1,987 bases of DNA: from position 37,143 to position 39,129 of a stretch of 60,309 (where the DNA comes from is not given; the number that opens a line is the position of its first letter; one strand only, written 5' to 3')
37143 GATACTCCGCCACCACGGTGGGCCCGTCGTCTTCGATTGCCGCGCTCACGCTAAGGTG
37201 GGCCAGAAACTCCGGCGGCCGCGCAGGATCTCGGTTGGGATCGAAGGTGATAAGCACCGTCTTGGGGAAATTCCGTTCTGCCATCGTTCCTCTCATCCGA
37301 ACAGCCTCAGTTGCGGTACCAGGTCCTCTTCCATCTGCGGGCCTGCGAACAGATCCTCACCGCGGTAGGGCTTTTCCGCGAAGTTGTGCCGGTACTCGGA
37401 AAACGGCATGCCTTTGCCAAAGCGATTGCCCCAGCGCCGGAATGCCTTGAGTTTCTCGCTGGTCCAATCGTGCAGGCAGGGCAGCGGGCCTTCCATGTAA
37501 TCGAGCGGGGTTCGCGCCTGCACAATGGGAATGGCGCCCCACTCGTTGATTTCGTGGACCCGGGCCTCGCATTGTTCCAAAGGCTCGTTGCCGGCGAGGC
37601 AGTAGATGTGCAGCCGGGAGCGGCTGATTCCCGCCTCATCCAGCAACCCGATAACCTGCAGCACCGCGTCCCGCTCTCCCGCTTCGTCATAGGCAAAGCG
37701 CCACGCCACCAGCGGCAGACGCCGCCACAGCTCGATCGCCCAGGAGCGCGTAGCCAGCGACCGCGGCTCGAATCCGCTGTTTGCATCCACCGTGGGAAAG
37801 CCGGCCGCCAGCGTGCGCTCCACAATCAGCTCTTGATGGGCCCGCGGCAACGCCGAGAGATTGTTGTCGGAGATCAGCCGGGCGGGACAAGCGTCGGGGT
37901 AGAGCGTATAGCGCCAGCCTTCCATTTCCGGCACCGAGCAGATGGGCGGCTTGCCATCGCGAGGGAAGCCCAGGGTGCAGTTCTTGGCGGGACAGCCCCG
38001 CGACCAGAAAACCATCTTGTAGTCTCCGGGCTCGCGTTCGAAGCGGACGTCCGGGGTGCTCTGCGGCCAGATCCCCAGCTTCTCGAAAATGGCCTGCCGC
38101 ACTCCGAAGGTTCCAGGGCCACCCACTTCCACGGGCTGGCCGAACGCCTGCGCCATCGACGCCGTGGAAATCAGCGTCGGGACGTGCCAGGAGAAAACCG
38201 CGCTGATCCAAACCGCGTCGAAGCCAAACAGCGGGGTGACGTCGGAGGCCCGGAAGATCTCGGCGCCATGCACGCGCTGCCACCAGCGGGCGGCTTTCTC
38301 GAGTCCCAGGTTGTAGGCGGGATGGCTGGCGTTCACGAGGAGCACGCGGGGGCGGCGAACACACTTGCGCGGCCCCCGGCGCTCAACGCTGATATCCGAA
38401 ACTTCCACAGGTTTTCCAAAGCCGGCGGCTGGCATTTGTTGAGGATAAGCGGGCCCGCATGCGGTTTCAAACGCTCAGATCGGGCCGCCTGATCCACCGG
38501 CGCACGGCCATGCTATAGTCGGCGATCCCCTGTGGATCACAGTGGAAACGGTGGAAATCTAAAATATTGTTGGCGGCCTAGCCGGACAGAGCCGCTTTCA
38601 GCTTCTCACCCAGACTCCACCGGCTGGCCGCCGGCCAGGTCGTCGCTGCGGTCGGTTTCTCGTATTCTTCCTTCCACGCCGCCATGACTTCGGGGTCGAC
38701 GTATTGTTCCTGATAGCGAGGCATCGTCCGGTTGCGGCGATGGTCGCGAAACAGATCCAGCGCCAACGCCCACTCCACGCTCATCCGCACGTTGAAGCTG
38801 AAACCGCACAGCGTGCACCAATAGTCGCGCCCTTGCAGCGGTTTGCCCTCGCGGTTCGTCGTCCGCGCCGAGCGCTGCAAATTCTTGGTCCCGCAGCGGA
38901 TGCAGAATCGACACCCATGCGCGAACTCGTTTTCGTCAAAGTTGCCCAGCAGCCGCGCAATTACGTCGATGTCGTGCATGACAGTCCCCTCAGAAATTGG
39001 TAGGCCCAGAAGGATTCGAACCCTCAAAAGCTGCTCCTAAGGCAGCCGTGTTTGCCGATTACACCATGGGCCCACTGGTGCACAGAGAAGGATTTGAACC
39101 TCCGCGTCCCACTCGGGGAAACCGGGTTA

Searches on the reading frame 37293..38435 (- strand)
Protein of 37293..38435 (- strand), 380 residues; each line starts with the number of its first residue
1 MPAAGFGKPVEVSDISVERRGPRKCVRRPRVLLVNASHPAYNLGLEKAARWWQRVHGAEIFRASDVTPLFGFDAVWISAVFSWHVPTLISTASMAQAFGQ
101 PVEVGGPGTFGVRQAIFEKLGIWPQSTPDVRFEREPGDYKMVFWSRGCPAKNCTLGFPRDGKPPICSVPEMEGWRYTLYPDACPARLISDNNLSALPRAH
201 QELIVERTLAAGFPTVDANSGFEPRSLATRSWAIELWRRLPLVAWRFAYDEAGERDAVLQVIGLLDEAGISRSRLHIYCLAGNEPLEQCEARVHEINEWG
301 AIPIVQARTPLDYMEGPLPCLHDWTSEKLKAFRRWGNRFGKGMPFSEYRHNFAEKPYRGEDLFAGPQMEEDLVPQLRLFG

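Call 7: search_protein_families(library=pfam, proteins=[window:37293-38435:-], max_evalue=0.01)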
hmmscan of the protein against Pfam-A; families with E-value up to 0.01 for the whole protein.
window:37293-38435:- (380 aa): 0 families

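Call 8: search_protein_families(library=phrogs, proteins=[window:37293-38435:-], max_evalue=0.01)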
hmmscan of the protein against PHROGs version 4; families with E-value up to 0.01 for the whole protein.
window:37293-38435:- (380 aa): 2 families
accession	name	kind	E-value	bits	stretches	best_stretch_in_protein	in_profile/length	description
phrog_9298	-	other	1.6e-06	28.7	1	39-315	12-264/305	radical SAM domain protein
phrog_29475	-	unknown function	0.0067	17.7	0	293-343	38-88/100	-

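Call 90: search_solved_structures(query=window:37293-38435:-, max_evalue=0.01)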
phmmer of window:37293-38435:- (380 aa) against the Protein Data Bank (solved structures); distinct sequences matched with E-value up to 0.01: 0.

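Call 97: search_protein_families(library=ncbifam, proteins=[window:37293-38435:-], max_evalue=0.01)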
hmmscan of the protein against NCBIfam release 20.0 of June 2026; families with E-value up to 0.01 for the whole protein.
window:37293-38435:- (380 aa): 0 families

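Call 108: search_protein_families(library=padloc, proteins=[window:37293-38435:-], max_evalue=0.01)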
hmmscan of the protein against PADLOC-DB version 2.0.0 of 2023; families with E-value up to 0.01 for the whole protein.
window:37293-38435:- (380 aa): 0 families

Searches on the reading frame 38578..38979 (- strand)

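Call 53: search_protein_families(library=pfam, proteins=[window:38578-38979:-], max_evalue=0.05)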
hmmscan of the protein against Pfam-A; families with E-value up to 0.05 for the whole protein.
window:38578-38979:- (133 aa): 2 families
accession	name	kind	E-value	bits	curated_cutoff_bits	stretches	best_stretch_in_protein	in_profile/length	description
PF16919.11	PknG_rubred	-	0.009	16.4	28.5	1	17-63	30-69/74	Protein kinase G rubredoxin domain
PF08772.16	Zn_ribbon_NOB1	-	0.025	15.1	24.9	0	24-46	24-46/72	Nin one binding (NOB1) Zn-ribbon like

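Call 97: search_protein_families(library=ncbifam, proteins=[window:38578-38979:-], max_evalue=0.01)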
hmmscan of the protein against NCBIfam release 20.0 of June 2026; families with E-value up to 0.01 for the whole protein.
window:38578-38979:- (133 aa): 0 families
